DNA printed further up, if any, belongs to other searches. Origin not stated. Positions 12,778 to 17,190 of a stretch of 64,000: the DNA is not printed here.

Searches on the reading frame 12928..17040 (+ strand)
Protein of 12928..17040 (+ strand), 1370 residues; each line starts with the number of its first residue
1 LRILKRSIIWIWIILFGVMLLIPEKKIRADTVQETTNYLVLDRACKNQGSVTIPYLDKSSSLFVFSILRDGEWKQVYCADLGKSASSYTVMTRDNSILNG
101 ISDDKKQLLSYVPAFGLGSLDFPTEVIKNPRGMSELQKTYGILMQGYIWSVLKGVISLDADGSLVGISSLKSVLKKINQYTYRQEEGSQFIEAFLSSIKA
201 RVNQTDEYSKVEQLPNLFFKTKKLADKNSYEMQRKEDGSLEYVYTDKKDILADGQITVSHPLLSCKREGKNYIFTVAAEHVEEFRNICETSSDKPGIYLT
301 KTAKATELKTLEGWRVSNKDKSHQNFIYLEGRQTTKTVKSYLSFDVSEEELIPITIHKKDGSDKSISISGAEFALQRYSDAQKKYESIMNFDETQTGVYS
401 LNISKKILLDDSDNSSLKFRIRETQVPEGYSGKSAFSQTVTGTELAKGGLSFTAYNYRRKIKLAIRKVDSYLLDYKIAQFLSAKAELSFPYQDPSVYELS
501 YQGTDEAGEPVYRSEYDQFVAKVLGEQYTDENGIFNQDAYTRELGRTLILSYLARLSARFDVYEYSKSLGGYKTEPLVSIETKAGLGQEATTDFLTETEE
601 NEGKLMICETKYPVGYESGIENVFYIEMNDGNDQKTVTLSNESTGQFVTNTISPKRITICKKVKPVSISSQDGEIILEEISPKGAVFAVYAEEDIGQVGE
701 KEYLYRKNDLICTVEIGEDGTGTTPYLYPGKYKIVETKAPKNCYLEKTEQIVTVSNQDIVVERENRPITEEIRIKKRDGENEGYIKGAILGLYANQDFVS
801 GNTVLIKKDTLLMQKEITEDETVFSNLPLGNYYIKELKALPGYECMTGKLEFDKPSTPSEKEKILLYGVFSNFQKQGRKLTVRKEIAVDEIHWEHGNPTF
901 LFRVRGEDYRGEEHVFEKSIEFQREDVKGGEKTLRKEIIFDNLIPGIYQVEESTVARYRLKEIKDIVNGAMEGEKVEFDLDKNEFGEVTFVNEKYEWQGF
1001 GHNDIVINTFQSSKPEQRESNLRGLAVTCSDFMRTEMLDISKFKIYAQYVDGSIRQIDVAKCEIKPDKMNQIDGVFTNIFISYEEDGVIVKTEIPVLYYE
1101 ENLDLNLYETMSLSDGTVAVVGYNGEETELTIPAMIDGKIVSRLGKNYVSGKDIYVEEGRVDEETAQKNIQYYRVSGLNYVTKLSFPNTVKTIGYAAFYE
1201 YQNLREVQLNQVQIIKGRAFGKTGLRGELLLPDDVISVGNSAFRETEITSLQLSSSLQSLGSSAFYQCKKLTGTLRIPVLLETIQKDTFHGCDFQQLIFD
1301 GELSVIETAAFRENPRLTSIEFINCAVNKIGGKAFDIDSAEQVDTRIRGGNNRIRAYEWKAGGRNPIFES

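Call 40: search_protein_families(library=pfam, proteins=[window:12928-17040:+], max_evalue=0.001)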
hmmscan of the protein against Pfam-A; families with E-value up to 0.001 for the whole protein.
window:12928-17040:+ (1370 aa): 2 families
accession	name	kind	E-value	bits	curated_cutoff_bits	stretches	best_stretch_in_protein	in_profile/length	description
PF13306.12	LRR_5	-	3e-35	121.3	27.7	2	1170-1292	3-123/127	BspA type Leucine rich repeat region (6 copies)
PF17802.7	SpaA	-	3.9e-23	81.8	23.1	2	771-852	2-74/91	Prealbumin-like fold domain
